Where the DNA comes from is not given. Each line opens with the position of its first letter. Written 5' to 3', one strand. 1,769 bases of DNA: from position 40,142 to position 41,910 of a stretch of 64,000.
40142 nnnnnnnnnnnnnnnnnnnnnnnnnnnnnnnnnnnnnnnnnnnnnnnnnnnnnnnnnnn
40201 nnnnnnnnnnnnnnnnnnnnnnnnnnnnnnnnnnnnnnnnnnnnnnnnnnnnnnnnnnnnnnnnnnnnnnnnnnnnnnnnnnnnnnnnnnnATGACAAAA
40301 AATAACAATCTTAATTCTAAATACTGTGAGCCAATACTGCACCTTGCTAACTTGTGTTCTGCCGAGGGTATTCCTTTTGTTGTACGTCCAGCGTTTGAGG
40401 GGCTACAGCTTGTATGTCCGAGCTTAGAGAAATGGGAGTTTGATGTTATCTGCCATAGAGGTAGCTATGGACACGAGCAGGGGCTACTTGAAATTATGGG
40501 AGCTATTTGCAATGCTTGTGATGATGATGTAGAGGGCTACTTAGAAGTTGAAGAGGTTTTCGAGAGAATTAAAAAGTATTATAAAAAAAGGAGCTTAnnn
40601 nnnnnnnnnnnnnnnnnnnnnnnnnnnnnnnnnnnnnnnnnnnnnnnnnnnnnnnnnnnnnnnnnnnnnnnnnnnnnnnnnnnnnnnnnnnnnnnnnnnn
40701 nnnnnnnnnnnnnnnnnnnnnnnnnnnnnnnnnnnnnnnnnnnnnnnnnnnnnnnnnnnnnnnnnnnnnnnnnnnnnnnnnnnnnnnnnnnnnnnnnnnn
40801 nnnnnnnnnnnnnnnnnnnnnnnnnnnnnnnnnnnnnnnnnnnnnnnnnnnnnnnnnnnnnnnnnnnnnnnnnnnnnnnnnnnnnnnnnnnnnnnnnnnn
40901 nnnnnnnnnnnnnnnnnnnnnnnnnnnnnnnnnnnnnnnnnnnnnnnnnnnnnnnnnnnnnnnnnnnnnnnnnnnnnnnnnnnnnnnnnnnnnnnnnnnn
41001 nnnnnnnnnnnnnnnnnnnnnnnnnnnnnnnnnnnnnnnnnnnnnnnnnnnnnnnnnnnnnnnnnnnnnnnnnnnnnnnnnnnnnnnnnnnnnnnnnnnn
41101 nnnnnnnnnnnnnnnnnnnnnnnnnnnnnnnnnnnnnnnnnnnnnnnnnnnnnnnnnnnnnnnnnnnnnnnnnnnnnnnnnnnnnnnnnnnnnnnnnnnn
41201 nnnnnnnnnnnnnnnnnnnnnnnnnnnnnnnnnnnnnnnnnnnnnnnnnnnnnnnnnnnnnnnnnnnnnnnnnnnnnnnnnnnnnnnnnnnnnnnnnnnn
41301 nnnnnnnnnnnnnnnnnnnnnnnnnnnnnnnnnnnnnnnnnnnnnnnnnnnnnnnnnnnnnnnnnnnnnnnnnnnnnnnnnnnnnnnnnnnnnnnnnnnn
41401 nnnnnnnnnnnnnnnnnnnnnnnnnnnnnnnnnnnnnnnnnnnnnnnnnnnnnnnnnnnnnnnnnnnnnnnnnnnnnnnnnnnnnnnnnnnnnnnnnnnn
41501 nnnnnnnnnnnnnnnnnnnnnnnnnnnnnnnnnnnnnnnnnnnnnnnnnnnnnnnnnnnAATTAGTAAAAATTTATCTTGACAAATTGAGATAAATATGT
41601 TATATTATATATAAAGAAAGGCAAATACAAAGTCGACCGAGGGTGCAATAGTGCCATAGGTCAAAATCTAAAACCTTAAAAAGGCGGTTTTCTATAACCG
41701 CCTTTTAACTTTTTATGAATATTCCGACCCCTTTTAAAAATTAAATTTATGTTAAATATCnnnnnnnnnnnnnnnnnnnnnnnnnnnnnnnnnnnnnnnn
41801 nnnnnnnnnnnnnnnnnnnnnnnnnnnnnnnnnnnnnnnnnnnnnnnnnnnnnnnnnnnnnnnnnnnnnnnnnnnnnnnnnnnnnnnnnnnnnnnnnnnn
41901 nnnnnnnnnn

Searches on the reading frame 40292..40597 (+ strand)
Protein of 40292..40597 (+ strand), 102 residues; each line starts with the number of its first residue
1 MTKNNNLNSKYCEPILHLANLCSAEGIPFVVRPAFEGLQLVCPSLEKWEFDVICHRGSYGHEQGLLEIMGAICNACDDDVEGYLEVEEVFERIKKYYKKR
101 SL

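Call 19: find_related_loci(query=window:40292-40597:+, collection=viral_contigs, flank=5000)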
Query window:40292-40597:+ (102 aa) in viral_contigs; peptide patterns used: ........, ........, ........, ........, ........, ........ (x = any residue, [..] = any of these).
15 stretches matched a pattern; 3 encode a relative of the query (tblastn E <= 1e-3); 3 distinct loci.
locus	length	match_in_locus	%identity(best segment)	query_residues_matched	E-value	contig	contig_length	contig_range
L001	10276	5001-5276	74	8-99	3e-45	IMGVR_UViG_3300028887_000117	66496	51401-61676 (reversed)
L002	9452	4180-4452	38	12-99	3e-11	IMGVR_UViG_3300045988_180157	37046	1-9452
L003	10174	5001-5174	43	48-98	9e-10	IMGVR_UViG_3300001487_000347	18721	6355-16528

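Call 20: find_encoding_contigs(protein=window:40292-40597:+, flank=10000, max_places=10)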
Protein window:40292-40597:+ (102 aa): 4 contigs read that carry it; 2 places shown.
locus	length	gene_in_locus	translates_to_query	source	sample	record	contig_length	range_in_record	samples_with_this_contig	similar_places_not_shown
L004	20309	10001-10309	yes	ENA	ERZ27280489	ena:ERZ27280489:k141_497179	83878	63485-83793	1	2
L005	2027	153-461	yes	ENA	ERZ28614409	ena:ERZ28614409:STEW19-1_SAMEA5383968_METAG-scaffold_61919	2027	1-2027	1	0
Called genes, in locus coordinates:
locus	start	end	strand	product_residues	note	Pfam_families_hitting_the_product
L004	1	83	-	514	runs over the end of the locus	-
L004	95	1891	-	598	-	-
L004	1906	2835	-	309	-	PF27269:YonG_N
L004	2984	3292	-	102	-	-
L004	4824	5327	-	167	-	-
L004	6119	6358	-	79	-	-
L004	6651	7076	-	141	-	-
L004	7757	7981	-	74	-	-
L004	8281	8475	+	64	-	-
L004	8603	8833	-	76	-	-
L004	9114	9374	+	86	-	-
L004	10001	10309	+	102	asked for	-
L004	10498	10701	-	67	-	-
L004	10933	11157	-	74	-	-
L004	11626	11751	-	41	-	-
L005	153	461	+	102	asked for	-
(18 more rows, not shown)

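Call 29: find_homologous_proteins(query=window:40292-40597:+, max_evalue=0.001)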
Query window:40292-40597:+ (102 aa): 50 proteins with E <= 0.001 among 51 candidates.
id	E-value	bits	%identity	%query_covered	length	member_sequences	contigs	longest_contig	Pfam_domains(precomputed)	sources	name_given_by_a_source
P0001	1.1e-59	217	88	97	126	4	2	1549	-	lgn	-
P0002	3.0e-55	203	82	97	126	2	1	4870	-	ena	-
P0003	3.0e-53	196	82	97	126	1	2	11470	-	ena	-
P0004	2.6e-52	193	81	97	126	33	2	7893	-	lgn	-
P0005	4.1e-51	189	78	99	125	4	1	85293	-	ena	-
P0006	5.5e-51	189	85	97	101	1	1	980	-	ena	-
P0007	3.1e-50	186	73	99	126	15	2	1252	-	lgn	-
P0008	4.9e-48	179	78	97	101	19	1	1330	-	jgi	jgi:hypothetical protein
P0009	1.1e-46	175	83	90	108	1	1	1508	-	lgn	-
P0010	2.9e-46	174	72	99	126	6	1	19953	-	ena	-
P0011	1.1e-45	172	79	97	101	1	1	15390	-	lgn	-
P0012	9.2e-45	169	74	92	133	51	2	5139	-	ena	-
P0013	2.1e-44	168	74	97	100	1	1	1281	-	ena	-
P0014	4.4e-42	160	76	91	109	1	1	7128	-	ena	-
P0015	2.0e-39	152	74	90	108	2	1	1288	-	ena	-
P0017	1.2e-36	143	71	90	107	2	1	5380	-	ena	-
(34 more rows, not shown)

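Call 30: find_encoding_contigs(protein=P0005, flank=10000, max_places=4)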
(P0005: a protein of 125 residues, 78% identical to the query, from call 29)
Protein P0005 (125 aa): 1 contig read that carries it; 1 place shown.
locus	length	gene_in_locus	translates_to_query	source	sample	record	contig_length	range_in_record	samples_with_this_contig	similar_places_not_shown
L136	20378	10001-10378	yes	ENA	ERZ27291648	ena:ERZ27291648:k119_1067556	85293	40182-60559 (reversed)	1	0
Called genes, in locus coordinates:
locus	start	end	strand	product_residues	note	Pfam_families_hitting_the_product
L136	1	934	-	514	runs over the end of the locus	-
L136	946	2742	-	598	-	-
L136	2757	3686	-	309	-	PF27269:YonG_N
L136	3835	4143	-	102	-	-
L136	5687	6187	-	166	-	-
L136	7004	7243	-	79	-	-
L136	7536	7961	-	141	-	-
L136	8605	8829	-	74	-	-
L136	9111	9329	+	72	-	-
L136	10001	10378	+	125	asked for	-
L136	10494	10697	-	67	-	-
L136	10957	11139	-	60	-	-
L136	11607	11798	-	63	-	-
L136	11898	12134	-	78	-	-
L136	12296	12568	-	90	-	-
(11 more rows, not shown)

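Call 31: find_encoding_contigs(protein=P0003, flank=10000, max_places=4)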
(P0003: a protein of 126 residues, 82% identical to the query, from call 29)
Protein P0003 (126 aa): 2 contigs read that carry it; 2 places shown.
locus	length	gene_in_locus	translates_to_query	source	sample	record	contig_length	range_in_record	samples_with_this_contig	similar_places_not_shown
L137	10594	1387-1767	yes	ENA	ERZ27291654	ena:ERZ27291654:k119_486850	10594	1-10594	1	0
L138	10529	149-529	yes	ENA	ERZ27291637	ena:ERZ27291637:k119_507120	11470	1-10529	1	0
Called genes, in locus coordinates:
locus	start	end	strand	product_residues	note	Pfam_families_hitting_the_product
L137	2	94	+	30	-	?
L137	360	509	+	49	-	-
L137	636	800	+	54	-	-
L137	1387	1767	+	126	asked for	-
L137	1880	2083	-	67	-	-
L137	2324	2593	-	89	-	-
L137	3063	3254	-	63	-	-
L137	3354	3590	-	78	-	-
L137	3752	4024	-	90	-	-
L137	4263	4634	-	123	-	-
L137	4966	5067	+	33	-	-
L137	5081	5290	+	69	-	-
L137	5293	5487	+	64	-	-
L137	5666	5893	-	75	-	-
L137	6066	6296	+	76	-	-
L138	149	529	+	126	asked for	-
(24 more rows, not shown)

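Call 32: find_encoding_contigs(protein=P0010, flank=10000, max_places=4)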
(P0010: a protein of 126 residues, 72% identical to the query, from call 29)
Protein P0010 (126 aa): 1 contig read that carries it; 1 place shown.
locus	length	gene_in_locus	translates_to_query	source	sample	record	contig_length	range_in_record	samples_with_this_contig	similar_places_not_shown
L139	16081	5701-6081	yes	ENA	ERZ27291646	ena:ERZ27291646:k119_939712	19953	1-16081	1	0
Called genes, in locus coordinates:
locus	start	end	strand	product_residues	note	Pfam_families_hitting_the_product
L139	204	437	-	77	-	-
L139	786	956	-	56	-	-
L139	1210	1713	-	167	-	-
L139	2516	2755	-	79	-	-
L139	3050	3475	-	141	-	-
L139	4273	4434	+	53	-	-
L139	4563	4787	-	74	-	-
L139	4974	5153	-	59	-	-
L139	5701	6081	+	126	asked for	-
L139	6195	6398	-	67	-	-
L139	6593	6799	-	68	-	-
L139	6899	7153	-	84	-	-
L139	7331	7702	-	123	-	-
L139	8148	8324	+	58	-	-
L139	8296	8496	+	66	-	-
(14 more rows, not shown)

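Call 33: find_encoding_contigs(protein=P0011, flank=10000, max_places=4)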
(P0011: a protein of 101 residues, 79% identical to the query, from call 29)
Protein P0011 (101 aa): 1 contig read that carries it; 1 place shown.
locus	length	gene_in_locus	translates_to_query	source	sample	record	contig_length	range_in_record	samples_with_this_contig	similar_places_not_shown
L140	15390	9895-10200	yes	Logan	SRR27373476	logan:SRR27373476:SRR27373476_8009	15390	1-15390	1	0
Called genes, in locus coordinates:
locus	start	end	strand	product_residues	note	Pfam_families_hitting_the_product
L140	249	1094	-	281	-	PF01541:GIY-YIG (weak)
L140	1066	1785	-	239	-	-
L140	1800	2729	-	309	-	PF27269:YonG_N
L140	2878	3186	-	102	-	-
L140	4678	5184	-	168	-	-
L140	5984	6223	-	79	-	-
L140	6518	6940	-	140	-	-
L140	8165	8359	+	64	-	-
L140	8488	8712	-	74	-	-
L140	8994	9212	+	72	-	-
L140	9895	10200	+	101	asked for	-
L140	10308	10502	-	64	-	-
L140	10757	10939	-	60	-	-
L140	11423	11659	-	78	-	-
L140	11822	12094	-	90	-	-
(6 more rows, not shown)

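Call 40: find_encoding_contigs(protein=P0004, flank=6000, max_places=4)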
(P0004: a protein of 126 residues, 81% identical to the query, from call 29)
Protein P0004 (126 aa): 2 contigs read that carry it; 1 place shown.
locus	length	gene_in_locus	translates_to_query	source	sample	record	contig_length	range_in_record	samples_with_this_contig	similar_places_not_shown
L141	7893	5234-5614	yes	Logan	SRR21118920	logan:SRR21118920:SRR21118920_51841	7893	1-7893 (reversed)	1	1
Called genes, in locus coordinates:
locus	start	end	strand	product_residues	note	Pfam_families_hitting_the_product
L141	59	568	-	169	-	-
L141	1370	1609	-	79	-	-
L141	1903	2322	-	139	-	-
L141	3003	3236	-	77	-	-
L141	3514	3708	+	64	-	-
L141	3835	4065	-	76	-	-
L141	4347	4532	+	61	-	-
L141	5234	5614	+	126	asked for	-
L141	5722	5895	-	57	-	-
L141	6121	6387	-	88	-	-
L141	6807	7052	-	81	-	-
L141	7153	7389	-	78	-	-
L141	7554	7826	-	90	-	-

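Call 41: find_encoding_contigs(protein=P0014, flank=6000, max_places=4)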
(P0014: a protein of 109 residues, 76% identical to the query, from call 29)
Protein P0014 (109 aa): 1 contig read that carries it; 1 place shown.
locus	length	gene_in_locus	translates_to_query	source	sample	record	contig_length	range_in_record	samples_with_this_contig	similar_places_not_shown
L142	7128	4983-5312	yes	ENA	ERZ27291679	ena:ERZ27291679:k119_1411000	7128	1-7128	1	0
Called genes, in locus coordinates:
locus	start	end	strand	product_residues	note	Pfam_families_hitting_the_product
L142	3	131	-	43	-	?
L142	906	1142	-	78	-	-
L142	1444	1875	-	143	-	-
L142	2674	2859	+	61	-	-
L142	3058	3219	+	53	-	-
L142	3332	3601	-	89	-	-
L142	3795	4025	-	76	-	-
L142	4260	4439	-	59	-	-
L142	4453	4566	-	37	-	-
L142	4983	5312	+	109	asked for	-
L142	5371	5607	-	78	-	-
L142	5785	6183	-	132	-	-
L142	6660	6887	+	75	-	-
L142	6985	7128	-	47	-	?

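Call 42: find_encoding_contigs(protein=P0002, flank=6000, max_places=4)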
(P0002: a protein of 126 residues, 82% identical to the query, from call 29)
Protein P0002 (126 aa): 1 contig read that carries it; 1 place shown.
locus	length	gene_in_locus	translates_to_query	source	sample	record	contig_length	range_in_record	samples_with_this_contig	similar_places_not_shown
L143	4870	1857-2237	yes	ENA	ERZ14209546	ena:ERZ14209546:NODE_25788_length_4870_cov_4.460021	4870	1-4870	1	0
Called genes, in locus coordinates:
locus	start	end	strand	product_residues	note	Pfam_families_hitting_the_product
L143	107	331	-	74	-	-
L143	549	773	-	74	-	-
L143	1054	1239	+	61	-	-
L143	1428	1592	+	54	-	-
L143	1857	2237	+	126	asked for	-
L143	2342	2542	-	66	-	-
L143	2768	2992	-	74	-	-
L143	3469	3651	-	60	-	-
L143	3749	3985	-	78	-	-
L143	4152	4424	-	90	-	-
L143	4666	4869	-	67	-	?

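Call 43: find_encoding_contigs(protein=P0012, flank=6000, max_places=4)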
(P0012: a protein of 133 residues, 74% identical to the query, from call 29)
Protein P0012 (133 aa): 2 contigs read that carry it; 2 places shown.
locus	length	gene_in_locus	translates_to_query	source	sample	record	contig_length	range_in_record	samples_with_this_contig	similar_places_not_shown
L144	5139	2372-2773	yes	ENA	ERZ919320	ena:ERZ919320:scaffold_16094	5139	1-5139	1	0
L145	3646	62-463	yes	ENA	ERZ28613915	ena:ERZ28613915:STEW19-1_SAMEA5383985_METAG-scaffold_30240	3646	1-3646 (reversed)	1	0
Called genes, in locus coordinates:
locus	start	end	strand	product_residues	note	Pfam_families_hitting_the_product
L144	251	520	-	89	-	-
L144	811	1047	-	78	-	-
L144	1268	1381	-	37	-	-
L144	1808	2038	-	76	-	-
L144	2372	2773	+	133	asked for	-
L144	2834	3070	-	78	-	-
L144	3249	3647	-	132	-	-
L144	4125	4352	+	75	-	-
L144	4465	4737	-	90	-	-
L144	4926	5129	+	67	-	-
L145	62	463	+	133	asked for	-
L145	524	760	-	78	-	-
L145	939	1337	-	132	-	-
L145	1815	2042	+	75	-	-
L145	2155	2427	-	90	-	-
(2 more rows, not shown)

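Call 56: search_protein_families(library=pfam, proteins=[window:40292-40597:+], max_evalue=0.01)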
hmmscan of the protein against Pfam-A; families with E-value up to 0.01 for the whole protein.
window:40292-40597:+ (102 aa): 0 families

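Call 57: find_encoding_contigs(protein=P0017, flank=5000, max_places=4)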
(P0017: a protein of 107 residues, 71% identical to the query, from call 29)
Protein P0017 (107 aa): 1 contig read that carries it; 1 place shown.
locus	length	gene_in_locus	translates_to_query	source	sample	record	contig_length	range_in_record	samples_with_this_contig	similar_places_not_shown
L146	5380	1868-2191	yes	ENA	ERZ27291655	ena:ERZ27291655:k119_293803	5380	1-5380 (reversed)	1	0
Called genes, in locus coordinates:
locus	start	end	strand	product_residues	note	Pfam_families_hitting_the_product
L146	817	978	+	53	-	-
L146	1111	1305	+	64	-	-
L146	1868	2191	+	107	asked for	-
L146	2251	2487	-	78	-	-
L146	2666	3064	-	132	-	-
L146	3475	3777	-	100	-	-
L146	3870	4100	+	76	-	-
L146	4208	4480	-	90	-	-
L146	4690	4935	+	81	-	-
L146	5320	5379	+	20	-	?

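Call 58: find_encoding_contigs(protein=P0001, flank=3000, max_places=6)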
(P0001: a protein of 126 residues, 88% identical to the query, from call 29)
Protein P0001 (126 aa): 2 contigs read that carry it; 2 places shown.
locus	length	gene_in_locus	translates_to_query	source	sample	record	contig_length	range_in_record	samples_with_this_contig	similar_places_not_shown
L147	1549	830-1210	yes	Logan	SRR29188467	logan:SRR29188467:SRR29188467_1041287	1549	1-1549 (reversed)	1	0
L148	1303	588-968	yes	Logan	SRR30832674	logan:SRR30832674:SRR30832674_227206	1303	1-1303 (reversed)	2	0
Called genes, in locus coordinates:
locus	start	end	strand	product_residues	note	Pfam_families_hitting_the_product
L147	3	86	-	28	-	?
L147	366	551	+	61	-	-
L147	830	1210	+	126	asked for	-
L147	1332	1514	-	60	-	-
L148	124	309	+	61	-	-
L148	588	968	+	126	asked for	-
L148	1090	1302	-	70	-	?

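Call 69: find_related_loci(query=A5, collection=genome_contigs, flank=4000)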
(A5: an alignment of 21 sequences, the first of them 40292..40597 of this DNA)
Query A5 (102 aa) in genome_contigs; peptide patterns used: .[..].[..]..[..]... (x = any residue, [..] = any of these).
17 stretches matched a pattern; 10 encode a relative of the query (tblastn E <= 1e-3); 10 distinct loci.
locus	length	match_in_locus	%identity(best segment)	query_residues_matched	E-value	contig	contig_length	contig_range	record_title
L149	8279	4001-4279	40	8-99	2e-15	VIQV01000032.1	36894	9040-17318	Lachnospiraceae bacterium MD329 10_Assembly.final.scaffolds_scaffold17.1, whole genome shotgun sequence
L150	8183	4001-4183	49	26-93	3e-15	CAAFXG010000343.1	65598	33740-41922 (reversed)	MAG TPA_asm: Lachnospiraceae bacterium, isolate HGM12091, WGS project CAAFXG010000000 data, contig: SRS475647_33_k119_22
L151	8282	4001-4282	42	8-99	3e-14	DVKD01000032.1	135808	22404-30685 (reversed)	MAG TPA_asm: Candidatus Merdivicinus faecavium isolate CHK186-19003 CHK186__C153499_L135808_ERR3414581, whole genome sho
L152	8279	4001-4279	38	8-98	3e-14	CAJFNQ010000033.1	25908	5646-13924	Candidatus Metaruminococcus gallistercoris isolate Coassembly_mag_135 genome assembly, contig: MAGpy_11413_min2k_bin_135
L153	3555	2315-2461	57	49-95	5e-13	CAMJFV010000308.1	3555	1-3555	MAG: uncultured Bacteroidales bacterium isolate SRR12081299_bin.5_metaWRAP_v1.3_MAG genome assembly, contig: ERZ12289776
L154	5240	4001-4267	35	13-98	3e-12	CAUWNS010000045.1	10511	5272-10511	MAG: uncultured Clostridia bacterium isolate ERS329816__bin145 genome assembly, contig: ERS329816_NODE_5804_length_10511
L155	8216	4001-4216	44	33-100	6e-12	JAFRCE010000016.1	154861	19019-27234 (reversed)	MAG: Solobacterium sp. isolate RGIG2362 Goat_Ileum-2__c150520, whole genome shotgun sequence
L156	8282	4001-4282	38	7-97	5e-11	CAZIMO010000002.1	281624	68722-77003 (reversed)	MAG TPA_asm: uncultured Eubacteriales bacterium isolate SRP199465_co2_386 genome assembly, contig: NODE_18_length_281624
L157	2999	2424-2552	49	50-96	1e-9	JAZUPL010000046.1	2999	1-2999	MAG: Eubacteriales bacterium isolate T1900044867_TS20190333.MAGScoT_cleanbin_000009 SGB_3134_k141_1318942, whole genome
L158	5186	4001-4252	39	15-94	9e-10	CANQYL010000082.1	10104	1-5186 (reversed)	MAG: uncultured Akkermansia sp. isolate Lapin-016__bin11 genome assembly, contig: Lapin-016__NODE_6055_length_10104_cov_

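Call 91: search_protein_families(library=phrogs, proteins=[window:40292-40597:+], max_evalue=0.01)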
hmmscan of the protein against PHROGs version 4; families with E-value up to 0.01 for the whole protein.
window:40292-40597:+ (102 aa): 0 families

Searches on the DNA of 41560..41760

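Call 73: search_rna_families(source=window, start=41560, end=41760, threshold=evalue, max_evalue=5)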
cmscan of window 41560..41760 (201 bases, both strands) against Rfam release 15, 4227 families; matches with E-value up to 5: 26.
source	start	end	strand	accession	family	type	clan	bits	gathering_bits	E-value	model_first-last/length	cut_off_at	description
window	41672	41759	-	RF04182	GibS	Gene; sRNA;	-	22.5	115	0.28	1-142/142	no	GibS sRNA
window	41597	41713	+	RF04182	GibS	Gene; sRNA;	-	20.4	115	0.7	1-142/142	no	GibS sRNA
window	41670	41746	-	RF02029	sraA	Gene; sRNA;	-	20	56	0.57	1-95/95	no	sraA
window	41662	41723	-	RF03495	mir-968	Gene; miRNA;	-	19.5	88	0.25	1-79/79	no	mir-968 microRNA precursor family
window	41591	41714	+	RF02053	STnc430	Gene; sRNA;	-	19.1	47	0.64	1-162/162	no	Enterobacterial sRNA STnc430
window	41675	41757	-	RF01606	plasmodium_snoR31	Gene; snRNA; snoRNA; HACA-box;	-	19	60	2.3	1-145/145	no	small nucleolar RNA snoR31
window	41583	41740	+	RF02859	Arrc11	Gene; sRNA;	-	18.5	52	0.54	1-175/175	no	Actinobacillus sRNA 11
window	41671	41748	-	RF01409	STnc250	Gene; sRNA;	-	18.4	42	0.15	1-94/94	no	STnc250 Hfq binding RNA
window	41596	41718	+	RF00557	L10_leader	Cis-reg; leader;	-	18.3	44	0.44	1-138/138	no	Ribosomal protein L10 leader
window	41602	41724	+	RF01236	snoU19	Gene; snRNA; snoRNA; HACA-box;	-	18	45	0.84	1-144/144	no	Small nucleolar RNA U19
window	41591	41708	+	RF02363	Yfr11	Gene; sRNA;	-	17.3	44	1.6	1-144/144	no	Cyanobacterial functional RNA 11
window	41664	41760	+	RF02842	RefA1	Gene; sRNA;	-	16.9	94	0.12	1-112/222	3'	Enterococcus sRNA A1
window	41670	41713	+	RF00263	SNORA68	Gene; snRNA; snoRNA; HACA-box;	-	16.9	43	0.53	9-52/133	no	Small nucleolar RNA SNORA68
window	41667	41760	+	RF02579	tsr26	Gene; sRNA;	-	16.8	141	3.4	1-101/122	3'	S. aureus tsr26 small RNA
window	41681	41736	-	RF02844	RefA9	Gene; antisense;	-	16.4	49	3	1-64/64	no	Enterococcus sRNA A9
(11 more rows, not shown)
